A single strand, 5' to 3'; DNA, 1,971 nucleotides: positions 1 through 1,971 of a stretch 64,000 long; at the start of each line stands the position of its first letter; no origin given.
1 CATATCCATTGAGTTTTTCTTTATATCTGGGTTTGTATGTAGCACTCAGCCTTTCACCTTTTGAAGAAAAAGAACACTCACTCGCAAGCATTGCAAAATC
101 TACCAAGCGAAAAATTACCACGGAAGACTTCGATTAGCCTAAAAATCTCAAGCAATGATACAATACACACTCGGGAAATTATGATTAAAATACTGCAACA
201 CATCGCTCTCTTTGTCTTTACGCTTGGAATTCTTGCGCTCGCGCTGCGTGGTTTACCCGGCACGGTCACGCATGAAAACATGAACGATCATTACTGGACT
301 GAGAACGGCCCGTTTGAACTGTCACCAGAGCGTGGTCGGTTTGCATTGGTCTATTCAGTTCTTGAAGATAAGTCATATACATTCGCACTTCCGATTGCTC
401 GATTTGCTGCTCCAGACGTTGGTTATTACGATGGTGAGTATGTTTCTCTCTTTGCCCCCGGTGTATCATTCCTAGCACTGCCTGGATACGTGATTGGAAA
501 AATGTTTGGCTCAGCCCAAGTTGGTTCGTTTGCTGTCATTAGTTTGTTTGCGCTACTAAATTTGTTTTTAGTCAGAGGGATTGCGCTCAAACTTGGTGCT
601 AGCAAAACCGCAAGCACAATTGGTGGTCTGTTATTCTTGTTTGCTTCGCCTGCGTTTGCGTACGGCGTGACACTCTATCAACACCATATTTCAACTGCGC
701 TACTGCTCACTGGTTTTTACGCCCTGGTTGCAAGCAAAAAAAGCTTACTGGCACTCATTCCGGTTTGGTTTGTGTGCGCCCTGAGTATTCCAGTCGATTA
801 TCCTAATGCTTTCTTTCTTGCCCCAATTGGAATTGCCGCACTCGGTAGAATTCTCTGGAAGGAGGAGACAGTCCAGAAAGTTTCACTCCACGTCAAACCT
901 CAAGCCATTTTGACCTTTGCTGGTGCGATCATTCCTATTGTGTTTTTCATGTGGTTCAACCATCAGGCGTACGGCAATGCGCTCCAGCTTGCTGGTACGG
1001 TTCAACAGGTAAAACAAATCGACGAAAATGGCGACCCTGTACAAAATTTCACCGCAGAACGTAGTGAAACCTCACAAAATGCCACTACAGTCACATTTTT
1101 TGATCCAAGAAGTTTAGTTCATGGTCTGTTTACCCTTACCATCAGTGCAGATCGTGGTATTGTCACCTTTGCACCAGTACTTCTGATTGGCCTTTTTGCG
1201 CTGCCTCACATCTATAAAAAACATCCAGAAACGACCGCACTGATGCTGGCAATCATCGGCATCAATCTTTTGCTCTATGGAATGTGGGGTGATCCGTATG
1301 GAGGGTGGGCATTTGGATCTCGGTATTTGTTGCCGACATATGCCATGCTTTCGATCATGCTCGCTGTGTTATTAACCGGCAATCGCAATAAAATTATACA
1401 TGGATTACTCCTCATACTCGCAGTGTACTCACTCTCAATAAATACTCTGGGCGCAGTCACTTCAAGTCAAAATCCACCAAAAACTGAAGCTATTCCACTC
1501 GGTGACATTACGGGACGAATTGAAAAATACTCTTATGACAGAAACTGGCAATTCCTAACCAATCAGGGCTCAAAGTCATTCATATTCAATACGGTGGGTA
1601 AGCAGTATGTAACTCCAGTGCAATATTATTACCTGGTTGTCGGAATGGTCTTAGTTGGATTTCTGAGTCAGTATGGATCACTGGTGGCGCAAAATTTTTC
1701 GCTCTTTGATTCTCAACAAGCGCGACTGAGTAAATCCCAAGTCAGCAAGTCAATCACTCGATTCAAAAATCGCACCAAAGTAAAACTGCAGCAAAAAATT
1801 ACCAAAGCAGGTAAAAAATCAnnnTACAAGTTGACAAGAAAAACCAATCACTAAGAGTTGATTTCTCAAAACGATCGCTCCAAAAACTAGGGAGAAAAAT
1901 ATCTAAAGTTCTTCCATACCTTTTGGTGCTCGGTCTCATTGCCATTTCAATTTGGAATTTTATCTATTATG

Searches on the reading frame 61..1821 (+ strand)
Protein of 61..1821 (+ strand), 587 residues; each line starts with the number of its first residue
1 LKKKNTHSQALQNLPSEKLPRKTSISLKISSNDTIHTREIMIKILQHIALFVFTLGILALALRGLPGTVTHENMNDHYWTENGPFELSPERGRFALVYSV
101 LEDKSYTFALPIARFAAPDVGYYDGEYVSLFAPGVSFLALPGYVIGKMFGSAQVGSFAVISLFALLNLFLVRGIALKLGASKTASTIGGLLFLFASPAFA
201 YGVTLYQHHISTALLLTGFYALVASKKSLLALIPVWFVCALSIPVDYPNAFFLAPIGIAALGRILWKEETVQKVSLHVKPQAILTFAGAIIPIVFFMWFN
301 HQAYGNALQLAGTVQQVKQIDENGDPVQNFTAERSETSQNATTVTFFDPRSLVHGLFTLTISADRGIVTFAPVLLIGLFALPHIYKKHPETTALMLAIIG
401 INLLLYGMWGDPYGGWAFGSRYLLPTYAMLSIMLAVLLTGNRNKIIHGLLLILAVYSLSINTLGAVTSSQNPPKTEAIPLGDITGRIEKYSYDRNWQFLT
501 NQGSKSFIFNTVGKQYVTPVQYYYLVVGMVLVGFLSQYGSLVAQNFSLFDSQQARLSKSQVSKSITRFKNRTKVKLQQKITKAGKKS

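Call 42: search_protein_families(library=padloc, alignment_id=A3, max_evalue=0.00001)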
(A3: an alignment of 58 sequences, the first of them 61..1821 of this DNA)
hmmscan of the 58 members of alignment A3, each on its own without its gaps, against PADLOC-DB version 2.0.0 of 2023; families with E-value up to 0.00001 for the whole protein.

A. member 1, window:61-1821:+ (587 aa): 0 families

B. families by the number of members that match (of 58 scanned): 4 families
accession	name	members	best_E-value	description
PDLC04140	mad8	2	2.4e-06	mads_8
PDLC04899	PDC-S07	1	1.4e-46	-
PDLC03656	mREase_IV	1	3.1e-17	Type IV methyl-directed restriction enzyme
PDLC03662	mREase_IV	1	2.9e-08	Type IV methyl-directed restriction enzyme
